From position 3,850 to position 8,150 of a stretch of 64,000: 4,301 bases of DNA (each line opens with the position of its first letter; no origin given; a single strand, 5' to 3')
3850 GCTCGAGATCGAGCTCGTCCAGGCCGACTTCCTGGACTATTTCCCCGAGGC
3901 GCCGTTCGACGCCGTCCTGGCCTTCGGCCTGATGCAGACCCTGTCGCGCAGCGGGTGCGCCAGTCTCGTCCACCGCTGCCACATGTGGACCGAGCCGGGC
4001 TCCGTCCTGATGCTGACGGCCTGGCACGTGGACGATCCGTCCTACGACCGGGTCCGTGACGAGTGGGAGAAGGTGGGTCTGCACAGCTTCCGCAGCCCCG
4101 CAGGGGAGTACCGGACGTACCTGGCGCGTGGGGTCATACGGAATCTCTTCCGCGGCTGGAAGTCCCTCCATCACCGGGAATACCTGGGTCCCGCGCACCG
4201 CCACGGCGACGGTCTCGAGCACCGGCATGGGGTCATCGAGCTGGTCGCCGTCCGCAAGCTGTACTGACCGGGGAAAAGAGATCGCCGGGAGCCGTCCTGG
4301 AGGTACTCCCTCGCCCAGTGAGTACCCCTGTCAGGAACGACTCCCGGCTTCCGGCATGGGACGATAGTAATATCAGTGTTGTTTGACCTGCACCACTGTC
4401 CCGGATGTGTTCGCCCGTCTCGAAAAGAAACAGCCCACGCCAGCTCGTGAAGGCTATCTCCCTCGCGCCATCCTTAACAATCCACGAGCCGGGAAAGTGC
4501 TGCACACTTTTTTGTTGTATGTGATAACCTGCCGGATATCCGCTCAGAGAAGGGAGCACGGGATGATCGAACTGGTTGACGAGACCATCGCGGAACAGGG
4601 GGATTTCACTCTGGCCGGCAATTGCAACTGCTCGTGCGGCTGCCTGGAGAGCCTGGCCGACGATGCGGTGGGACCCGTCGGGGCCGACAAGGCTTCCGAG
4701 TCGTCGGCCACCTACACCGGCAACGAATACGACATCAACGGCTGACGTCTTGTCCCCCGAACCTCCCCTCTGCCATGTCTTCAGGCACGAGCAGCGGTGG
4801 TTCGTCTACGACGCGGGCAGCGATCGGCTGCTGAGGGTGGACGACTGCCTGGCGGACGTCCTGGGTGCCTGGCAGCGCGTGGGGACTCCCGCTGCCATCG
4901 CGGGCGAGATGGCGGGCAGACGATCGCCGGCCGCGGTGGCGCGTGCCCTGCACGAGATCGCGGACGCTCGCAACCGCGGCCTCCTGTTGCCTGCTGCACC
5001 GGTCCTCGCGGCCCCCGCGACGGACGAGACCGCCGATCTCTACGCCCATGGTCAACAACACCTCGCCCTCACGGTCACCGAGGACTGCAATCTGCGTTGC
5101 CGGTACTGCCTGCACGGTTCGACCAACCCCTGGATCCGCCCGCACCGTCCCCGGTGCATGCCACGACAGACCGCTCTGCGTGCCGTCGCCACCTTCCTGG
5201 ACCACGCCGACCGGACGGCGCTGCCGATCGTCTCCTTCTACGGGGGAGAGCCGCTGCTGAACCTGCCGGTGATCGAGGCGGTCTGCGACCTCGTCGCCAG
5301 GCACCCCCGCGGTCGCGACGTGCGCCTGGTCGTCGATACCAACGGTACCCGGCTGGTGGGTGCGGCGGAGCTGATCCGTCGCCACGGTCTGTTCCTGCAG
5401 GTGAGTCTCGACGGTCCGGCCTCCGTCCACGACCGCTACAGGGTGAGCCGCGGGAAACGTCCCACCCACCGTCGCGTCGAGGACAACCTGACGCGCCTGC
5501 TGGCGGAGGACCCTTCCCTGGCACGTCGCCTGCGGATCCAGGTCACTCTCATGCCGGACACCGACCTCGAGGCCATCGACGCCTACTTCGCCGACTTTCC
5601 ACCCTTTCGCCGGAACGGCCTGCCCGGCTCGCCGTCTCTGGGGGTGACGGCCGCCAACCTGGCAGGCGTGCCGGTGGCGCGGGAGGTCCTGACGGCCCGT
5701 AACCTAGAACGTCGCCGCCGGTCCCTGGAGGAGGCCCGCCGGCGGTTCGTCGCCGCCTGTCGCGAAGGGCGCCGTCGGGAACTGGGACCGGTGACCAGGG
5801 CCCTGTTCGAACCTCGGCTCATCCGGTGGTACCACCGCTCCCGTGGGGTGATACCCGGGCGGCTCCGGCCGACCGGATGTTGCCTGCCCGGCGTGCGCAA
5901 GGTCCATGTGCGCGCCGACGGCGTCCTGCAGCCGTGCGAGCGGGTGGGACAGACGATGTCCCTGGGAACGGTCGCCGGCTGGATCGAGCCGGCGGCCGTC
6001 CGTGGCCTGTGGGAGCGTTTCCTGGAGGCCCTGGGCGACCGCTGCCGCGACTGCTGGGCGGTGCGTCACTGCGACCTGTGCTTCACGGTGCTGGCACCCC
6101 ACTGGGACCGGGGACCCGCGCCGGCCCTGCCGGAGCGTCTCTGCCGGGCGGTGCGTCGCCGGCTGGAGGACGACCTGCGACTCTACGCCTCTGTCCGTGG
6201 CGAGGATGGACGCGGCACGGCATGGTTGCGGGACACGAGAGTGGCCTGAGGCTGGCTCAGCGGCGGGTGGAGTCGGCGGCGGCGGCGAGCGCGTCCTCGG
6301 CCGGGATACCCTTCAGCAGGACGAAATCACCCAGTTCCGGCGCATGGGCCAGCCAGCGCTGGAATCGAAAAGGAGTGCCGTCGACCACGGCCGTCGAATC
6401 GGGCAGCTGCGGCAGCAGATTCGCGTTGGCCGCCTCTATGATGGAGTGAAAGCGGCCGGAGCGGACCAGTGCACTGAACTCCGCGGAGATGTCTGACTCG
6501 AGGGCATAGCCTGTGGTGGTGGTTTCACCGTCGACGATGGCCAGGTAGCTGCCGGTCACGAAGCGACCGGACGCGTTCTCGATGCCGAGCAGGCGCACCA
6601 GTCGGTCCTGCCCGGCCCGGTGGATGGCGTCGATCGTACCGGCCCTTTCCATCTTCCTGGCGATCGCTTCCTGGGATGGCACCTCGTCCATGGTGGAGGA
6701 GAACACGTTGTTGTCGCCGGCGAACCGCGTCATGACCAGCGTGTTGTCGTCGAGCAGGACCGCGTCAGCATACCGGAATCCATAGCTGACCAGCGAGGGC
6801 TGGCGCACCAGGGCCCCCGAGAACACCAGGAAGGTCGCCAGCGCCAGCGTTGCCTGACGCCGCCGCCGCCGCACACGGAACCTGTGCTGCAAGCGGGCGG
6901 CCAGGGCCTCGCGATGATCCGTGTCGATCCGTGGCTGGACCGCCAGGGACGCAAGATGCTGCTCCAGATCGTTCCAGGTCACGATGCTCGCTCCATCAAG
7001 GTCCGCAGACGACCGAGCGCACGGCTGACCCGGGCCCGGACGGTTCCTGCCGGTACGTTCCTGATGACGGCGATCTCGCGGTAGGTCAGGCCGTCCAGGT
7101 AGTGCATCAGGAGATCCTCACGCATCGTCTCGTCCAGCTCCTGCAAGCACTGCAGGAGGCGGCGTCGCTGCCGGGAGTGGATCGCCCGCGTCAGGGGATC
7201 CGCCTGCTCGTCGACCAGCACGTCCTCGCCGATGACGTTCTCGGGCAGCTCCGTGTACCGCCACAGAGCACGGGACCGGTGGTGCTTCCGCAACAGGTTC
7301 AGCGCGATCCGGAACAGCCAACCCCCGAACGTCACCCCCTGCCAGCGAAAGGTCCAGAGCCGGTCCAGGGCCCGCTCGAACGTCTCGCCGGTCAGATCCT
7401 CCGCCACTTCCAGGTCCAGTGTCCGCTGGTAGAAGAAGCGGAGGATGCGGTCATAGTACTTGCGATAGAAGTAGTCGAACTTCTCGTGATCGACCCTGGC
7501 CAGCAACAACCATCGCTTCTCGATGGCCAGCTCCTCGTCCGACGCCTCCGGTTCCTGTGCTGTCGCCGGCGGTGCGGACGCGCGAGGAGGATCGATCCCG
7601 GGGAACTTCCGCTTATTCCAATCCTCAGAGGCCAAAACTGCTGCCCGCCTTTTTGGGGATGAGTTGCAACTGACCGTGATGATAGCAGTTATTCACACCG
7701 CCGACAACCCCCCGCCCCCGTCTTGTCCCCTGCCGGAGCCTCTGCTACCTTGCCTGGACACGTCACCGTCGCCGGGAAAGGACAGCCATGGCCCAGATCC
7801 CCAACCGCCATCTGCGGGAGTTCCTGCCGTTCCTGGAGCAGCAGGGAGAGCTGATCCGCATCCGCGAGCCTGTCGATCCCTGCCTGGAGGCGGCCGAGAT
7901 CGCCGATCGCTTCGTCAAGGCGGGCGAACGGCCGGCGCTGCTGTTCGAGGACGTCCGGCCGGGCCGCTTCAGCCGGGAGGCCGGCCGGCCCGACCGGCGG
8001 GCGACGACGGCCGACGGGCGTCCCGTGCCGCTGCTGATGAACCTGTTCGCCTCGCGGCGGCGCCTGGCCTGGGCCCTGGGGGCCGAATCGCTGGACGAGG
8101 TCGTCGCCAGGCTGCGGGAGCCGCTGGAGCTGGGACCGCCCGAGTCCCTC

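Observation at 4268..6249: Unannotated Cys-rich 60-aa precursor translationally coupled to a radical SAM/SPASM enzyme: a candidate novel RiPP cluster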

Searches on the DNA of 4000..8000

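Call 40: search_rna_families(source=window, start=4000, end=8000, threshold=evalue, max_evalue=1)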
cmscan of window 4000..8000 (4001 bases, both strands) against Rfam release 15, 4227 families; matches with E-value up to 1: 1.
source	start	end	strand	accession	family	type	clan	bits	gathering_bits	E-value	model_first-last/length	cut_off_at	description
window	4427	4504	-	RF03549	mir-15_2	Gene; miRNA;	-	23.6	80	0.15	1-56/56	no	mir-15_2 microRNA precursor family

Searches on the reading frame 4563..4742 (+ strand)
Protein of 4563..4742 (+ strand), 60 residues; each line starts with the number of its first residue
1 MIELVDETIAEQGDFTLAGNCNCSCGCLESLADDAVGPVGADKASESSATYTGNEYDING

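Call 5: search_protein_families(library=ncbifam, proteins=[window:4563-4742:+], max_evalue=0.01)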
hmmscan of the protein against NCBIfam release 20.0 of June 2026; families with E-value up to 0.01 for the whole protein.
window:4563-4742:+ (60 aa): 0 families

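Call 6: search_protein_families(library=pfam, proteins=[window:4563-4742:+], max_evalue=0.01)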
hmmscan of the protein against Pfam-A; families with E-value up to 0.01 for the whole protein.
window:4563-4742:+ (60 aa): 0 families

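Call 30: find_homologous_proteins(query=A2, max_evalue=0.01)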
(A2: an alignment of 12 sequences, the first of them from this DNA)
Query A2 (12 sequences) (60 aa, profile of the alignment): 18 proteins with E <= 0.01 among 81 candidates.
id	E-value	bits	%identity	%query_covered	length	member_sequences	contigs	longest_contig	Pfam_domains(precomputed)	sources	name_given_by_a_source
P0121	1.4e-14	72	36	53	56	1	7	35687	-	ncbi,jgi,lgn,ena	jgi:hypothetical protein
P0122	1.5e-13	69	-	-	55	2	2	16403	-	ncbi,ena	-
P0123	1.7e-13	68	100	100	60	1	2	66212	-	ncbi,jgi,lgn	-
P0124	2.7e-12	65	-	-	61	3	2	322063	-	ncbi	-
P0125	3.6e-12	64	40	17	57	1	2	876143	-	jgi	jgi:hypothetical protein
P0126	1.5e-11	62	32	63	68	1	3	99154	-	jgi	jgi:hypothetical protein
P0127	1.0e-10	59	32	60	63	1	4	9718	-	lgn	-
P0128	2.0e-10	59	80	8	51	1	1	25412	-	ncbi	-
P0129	3.4e-8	51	80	8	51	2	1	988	-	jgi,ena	-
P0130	9.3e-7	47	32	95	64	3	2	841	-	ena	-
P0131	9.8e-7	47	30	67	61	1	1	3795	-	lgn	-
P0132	2.1e-6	46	41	45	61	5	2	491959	-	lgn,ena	-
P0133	5.5e-5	41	42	20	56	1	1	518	-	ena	-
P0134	6.7e-5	41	-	-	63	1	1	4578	-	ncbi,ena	-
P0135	8.6e-5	40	37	50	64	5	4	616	-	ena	-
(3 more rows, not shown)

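Call 34: search_protein_families(library=ncbifam, alignment_id=A3, max_evalue=10)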
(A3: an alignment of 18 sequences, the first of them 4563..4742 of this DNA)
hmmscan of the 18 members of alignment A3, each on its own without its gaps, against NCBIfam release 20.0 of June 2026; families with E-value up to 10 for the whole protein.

A. member 1, window:4563-4742:+ (60 aa): 0 families

B. families by the number of members that match (of 18 scanned): 2 families
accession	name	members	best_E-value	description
NF033222.2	listolys_S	3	0.073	listeriolysin S family TOMM bacteriocin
TIGR04135.1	FibroRuminTarg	1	0.052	FibroRumin family radical SAM-modified Cys-rich RiPP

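Call 56: search_protein_representatives(alignment_id=A3)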
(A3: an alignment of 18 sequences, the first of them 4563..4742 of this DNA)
Query: 18 sequences, 57 profile positions. Proteins with E-value up to 0.001 (for the whole library): 42; up to 1e-10: 6; up to 1e-30: 0. The best 42 are listed.
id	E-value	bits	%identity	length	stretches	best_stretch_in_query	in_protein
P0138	1.5e-17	79.6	-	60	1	1-57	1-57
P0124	5.5e-17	77.7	-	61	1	1-57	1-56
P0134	1.4e-13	66.8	-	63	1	1-52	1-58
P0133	3.6e-12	62.3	-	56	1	1-57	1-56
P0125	7.1e-12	61.3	-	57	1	1-56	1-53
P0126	3.2e-11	59.3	-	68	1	1-52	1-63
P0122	1.7e-10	56.9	-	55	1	1-57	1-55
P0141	1.1e-09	54.3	-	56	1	1-57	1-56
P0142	1.4e-09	54.0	-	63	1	1-43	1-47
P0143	5.7e-07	45.6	-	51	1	1-57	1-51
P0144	8.8e-07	45.0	-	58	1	1-49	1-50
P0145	1.4e-06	44.4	-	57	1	1-53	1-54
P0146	2.3e-06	43.7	-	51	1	1-57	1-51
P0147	3.0e-06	43.3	-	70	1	1-40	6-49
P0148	3.7e-06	43.0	-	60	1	1-50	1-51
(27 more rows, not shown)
